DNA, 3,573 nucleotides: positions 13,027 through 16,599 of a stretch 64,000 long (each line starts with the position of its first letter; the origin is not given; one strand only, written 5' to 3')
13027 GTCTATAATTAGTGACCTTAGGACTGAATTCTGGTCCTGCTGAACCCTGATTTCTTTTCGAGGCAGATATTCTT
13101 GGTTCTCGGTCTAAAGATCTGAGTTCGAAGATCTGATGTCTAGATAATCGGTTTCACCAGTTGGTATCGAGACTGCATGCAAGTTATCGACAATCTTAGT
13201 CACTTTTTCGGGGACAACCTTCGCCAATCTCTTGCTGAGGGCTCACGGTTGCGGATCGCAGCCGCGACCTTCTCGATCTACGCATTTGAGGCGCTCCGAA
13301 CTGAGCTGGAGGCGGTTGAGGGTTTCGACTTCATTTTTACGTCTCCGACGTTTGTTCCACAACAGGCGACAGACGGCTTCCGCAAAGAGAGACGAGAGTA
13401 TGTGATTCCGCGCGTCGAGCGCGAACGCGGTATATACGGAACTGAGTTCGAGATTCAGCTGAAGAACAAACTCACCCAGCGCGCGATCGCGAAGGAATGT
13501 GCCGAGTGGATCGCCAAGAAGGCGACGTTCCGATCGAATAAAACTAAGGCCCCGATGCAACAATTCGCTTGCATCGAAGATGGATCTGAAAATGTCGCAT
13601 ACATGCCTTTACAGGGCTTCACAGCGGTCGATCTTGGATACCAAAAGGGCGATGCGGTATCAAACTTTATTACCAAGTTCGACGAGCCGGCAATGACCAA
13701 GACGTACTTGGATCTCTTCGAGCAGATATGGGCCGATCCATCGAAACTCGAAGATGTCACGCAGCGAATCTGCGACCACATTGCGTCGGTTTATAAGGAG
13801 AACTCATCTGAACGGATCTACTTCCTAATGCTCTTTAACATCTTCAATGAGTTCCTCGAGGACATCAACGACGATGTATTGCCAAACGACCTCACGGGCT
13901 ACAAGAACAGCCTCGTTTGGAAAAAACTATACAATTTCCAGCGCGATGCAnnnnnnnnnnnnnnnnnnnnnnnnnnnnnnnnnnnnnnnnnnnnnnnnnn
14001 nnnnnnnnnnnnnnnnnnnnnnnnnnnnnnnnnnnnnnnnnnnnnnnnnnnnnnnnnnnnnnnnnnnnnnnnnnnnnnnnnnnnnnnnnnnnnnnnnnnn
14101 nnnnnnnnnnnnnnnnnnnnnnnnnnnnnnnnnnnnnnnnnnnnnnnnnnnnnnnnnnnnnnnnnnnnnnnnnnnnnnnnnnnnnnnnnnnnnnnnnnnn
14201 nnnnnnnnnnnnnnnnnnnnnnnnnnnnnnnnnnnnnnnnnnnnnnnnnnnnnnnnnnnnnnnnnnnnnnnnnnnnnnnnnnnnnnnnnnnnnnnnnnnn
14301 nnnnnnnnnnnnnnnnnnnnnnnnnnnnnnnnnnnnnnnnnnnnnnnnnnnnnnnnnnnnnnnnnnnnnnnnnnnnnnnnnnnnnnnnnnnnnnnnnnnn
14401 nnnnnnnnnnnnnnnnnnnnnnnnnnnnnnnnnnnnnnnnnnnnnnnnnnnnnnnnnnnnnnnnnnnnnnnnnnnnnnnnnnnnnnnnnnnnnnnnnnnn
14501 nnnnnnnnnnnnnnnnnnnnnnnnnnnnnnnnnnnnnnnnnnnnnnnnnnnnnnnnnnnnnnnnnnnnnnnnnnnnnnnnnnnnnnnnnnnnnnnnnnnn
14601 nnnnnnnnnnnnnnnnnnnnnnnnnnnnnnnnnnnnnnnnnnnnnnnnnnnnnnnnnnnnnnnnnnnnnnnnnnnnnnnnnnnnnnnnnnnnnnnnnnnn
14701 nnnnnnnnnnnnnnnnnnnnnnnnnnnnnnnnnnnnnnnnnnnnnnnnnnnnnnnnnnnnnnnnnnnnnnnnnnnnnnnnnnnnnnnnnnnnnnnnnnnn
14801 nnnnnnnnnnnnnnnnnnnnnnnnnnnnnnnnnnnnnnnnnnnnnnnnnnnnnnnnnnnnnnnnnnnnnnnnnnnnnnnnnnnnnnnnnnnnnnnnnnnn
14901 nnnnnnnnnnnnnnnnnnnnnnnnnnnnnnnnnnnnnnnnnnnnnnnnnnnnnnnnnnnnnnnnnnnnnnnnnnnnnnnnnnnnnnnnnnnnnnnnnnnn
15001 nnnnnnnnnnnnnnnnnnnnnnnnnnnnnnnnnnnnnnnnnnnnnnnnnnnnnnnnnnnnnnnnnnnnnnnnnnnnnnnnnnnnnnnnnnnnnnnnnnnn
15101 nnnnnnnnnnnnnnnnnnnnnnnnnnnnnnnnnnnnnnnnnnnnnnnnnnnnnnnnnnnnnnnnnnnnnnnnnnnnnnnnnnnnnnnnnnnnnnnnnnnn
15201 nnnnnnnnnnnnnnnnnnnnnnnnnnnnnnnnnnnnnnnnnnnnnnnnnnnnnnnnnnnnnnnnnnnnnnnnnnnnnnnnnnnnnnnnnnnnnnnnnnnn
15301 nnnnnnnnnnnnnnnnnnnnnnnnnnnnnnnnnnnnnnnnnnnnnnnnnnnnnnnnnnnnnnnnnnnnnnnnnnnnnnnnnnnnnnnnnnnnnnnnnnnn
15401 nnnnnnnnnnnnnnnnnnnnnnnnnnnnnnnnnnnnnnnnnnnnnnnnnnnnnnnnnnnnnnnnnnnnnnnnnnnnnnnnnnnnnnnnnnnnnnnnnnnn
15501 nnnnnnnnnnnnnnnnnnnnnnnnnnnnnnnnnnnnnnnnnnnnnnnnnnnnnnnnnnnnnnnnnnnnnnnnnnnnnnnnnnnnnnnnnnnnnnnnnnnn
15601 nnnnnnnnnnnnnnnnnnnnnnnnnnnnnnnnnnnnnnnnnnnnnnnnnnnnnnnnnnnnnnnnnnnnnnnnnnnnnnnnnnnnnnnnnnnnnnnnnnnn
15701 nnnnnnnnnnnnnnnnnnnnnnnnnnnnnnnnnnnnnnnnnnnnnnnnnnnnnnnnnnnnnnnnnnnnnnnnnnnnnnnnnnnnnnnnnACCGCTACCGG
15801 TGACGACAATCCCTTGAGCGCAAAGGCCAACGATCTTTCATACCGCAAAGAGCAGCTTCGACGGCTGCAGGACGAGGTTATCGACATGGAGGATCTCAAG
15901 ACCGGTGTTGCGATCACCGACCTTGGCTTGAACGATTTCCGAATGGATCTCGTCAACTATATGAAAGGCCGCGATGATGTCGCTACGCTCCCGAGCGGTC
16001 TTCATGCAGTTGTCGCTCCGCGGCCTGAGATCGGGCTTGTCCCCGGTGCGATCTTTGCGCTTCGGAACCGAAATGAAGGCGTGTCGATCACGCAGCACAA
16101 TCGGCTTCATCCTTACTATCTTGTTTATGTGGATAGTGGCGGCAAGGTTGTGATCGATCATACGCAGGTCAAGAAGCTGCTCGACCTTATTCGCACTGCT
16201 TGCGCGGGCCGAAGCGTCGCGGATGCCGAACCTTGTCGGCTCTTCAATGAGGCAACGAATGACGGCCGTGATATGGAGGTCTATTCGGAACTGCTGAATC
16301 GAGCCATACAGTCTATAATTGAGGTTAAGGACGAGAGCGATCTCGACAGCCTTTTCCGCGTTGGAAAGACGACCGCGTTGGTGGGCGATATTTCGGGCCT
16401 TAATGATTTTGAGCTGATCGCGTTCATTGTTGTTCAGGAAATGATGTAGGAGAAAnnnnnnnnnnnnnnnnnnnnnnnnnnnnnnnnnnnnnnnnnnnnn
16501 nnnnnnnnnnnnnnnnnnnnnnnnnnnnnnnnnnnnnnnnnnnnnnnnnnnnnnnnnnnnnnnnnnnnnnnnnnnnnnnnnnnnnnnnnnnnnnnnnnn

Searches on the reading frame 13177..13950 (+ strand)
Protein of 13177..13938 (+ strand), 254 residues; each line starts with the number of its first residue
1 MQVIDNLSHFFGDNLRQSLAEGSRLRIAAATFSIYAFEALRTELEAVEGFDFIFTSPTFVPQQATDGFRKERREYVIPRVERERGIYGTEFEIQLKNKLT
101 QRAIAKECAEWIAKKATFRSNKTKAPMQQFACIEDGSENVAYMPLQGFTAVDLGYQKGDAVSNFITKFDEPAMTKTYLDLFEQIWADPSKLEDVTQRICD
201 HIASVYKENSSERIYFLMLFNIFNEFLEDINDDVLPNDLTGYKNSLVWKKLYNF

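Call 54: search_protein_families(library=pfam, proteins=[window:13177-13938:+], max_evalue=1)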
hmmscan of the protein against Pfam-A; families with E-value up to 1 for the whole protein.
window:13177-13938:+ (254 aa): 2 families
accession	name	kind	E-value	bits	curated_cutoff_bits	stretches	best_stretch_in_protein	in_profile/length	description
PF20634.2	IFNGR1_transm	-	0.05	14.3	27.5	1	187-230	10-56/57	Interferon gamma receptor 1, transmembrane region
PF03288.22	Pox_D5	-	0.088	13.7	21.4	0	198-234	6-42/86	Poxvirus D5 protein-like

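Call 62: predict_structure(alignment_id=A6)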
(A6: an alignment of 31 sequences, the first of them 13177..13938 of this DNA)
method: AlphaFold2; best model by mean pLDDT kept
length: 254 residues; sequences in the alignment: 31
mean_pLDDT: 74.8   pTM: 0.71
mean pLDDT of the five models: 74.8, 72.2, 71.8, 71.5, 69.8
residues with pLDDT >= 90: 65; 70-90: 98; 50-70: 66; < 50: 25
segments of 3 or more residues with pLDDT < 50: 62-74, 238-242
pLDDT, mean of each block of 10 residues (from residue 1): 80 85 91 79 91 79 46 50 58 71 87 93 84 88 79 56 81 93 93 88 76 69 59 50 55 49
secondary structure, 60 per line:
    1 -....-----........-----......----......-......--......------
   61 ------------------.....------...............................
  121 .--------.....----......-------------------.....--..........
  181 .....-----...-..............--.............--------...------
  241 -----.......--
elements in order: E2-5 H11-18 E24-29 H34-39 H41-46 E49-54 H79-83 H90-115 E116-121 E130-134 E139-144 E164-168 H171-185 E191-193 H195-208 H211-223 H246-252

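Call 69: fold_search(model_id=the predicted structure, library=pdb)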
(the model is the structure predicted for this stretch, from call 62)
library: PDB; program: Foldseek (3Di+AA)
matches with E <= 10: 474; with E <= 0.001: 2
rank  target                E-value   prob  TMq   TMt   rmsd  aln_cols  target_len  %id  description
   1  7clg_B                1.9e-04  1.00  0.43  0.16  10.7       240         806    9  Crystal structure of the ATP-dependent restriction endonuclease SauUSI (released 2021-01-20)
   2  7clg_A                4.3e-04  1.00  0.44  0.15   6.5       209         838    9  Crystal structure of the ATP-dependent restriction endonuclease SauUSI (released 2021-01-20)
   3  8yr6                  1.0e-03  0.99  0.37  0.24   9.5       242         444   10  Crystal structure of E. coli phosphatidylserine synthase complexed with 16:0/16:0 CDP-DG (released 2024-11-20)
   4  8yr5_E                1.0e-03  0.99  0.34  0.22   8.5       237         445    9  Crystal structure of E. coli phosphatidylserine synthase in apo state (released 2024-11-20)
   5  4rct_A                1.1e-03  1.00  0.37  0.28   8.6       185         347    8  Crystal structure of R-protein of NgoAVII restriction endonuclease (released 2014-12-24)
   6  1xdo_A                1.2e-03  1.00  0.37  0.15  11.4       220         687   12  Crystal Structure of Escherichia coli Polyphosphate Kinase (released 2005-06-21)
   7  8yr5_J                1.3e-03  0.99  0.34  0.22   8.5       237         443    9  Crystal structure of E. coli phosphatidylserine synthase in apo state (released 2024-11-20)
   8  8yr5_I                1.6e-03  0.99  0.33  0.21   7.4       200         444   10  Crystal structure of E. coli phosphatidylserine synthase in apo state (released 2024-11-20)
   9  8yr5_C                1.7e-03  0.99  0.33  0.21   7.4       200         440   10  Crystal structure of E. coli phosphatidylserine synthase in apo state (released 2024-11-20)
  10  8yr5_H                1.8e-03  0.99  0.33  0.22   7.3       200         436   10  Crystal structure of E. coli phosphatidylserine synthase in apo state (released 2024-11-20)
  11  8yr5_L                2.0e-03  0.98  0.34  0.22   8.5       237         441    9  Crystal structure of E. coli phosphatidylserine synthase in apo state (released 2024-11-20)
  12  8yr5_G                2.2e-03  0.99  0.33  0.22   7.4       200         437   10  Crystal structure of E. coli phosphatidylserine synthase in apo state (released 2024-11-20)
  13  8yr5_D                2.2e-03  0.99  0.33  0.21   7.4       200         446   10  Crystal structure of E. coli phosphatidylserine synthase in apo state (released 2024-11-20)
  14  9uuh_A                2.4e-03  1.00  0.37  0.16  11.6       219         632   11  binary complex of ATP-bound polyphosphate kinase 1 (PPK1) (released 2026-03-04)
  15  8yr5_A                2.4e-03  0.98  0.34  0.22   8.5       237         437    9  Crystal structure of E. coli phosphatidylserine synthase in apo state (released 2024-11-20)
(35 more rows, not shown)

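Call 91: search_solved_structures(query=A4, max_evalue=10)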
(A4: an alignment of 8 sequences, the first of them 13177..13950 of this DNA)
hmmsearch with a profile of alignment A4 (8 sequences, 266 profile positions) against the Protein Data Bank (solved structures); distinct sequences matched with E-value up to 10: 0.

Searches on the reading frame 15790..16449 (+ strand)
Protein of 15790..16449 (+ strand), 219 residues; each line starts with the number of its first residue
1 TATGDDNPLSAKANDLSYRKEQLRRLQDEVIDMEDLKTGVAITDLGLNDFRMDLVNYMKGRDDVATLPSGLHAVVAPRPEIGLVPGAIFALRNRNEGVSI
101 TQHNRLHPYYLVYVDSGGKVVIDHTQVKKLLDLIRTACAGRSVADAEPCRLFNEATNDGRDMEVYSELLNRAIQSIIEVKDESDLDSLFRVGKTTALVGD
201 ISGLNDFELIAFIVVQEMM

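Call 54: search_protein_families(library=pfam, proteins=[window:15790-16449:+], max_evalue=1)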
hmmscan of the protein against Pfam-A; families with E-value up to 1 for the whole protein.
window:15790-16449:+ (219 aa): 1 family
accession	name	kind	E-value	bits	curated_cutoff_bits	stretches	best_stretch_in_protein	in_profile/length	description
PF05701.16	WEMBL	-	0.12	11.5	35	1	12-60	224-272/562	Weak chloroplast movement under blue light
